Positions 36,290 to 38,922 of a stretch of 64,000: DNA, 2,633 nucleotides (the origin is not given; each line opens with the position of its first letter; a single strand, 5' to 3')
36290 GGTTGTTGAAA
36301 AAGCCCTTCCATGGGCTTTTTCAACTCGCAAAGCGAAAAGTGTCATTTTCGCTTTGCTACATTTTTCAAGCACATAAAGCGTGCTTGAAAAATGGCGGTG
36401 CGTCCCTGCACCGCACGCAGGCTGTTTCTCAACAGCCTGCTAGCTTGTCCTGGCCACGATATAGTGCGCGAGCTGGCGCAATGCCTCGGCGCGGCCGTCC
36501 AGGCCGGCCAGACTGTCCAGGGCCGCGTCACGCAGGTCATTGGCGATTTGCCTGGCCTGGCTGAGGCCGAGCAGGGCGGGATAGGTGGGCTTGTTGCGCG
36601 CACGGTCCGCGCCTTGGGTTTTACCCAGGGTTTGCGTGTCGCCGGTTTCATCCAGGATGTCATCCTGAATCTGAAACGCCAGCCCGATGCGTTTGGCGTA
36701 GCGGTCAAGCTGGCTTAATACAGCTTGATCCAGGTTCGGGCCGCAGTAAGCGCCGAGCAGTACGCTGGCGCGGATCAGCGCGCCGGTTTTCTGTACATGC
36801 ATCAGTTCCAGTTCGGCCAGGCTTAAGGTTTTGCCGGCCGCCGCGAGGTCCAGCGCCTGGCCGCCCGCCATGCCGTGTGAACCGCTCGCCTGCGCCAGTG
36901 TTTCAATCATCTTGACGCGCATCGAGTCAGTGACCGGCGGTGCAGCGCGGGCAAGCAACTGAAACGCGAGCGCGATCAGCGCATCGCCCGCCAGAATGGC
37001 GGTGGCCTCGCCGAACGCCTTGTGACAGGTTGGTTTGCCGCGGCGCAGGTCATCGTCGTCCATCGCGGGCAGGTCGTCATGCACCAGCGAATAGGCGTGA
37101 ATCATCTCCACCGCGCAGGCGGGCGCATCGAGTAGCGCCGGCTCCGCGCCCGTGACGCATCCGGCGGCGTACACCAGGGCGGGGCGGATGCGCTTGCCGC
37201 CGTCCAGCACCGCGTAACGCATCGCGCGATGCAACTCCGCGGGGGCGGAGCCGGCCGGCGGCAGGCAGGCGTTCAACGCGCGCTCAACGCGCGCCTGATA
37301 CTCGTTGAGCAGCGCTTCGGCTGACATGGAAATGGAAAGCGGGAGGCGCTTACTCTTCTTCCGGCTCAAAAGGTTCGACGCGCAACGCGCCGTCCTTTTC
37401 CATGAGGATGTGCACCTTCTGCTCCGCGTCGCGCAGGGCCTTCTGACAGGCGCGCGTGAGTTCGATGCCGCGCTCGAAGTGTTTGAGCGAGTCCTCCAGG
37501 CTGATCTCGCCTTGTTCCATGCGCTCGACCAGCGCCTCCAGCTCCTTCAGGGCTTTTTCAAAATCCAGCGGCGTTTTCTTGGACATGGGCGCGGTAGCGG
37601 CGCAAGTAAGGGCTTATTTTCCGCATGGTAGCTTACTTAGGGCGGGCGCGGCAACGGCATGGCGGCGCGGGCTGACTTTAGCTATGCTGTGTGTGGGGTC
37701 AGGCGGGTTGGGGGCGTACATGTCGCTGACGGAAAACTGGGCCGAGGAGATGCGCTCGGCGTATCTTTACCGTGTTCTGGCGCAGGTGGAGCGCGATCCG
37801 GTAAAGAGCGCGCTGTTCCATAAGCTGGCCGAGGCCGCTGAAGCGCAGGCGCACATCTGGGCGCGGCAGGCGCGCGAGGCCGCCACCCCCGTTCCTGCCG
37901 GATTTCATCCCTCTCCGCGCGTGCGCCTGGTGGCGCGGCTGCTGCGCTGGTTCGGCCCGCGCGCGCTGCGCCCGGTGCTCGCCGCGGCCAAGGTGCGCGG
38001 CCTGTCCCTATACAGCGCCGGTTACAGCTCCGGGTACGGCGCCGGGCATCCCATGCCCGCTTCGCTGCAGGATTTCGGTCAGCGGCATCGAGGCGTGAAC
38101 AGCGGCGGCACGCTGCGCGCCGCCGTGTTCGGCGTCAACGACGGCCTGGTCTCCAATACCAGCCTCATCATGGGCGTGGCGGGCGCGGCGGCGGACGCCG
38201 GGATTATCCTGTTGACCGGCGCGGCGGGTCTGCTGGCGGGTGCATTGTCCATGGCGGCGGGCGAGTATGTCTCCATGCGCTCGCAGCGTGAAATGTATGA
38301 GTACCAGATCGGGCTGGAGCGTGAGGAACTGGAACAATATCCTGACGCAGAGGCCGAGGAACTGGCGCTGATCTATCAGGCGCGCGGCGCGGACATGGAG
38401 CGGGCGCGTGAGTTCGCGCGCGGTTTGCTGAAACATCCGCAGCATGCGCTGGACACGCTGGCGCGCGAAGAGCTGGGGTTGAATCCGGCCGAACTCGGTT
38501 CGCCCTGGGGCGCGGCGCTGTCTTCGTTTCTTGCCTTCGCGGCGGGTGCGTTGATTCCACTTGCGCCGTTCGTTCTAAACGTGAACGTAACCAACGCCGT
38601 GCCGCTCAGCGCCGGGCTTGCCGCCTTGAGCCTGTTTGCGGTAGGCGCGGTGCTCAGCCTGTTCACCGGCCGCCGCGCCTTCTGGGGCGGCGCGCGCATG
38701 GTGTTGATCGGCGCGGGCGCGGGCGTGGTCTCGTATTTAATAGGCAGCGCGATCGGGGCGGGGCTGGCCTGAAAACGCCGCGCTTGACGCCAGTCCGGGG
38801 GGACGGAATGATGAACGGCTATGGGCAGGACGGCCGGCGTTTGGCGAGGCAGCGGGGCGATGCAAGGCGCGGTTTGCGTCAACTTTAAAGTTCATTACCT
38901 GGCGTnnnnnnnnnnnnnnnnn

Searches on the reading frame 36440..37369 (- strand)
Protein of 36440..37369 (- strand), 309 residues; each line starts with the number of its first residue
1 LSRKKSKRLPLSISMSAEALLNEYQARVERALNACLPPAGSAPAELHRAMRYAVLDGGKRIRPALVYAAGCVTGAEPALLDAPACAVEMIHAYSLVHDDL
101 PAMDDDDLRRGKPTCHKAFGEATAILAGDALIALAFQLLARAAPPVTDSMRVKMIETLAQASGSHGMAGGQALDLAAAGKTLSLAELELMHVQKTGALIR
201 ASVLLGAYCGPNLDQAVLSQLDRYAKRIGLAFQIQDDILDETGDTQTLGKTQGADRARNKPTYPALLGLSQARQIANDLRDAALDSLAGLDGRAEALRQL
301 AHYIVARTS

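Call 19: search_protein_families(library=pfam, proteins=[window:36440-37369:-])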
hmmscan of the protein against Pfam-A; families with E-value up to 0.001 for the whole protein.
window:36440-37369:- (309 aa): 1 family
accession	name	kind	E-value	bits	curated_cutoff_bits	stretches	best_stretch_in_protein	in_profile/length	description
PF00348.22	polyprenyl_synt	-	3.3e-60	203.8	27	1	45-274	3-224/251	Polyprenyl synthetase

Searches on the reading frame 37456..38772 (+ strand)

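Call 19: search_protein_families(library=pfam, proteins=[window:37456-38772:+])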
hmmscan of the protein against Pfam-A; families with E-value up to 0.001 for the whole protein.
window:37456-38772:+ (438 aa): 1 family
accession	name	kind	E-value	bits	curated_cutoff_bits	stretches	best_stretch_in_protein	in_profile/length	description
PF01988.24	VIT1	-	9.5e-69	231.9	28.1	1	220-431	1-214/214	VIT family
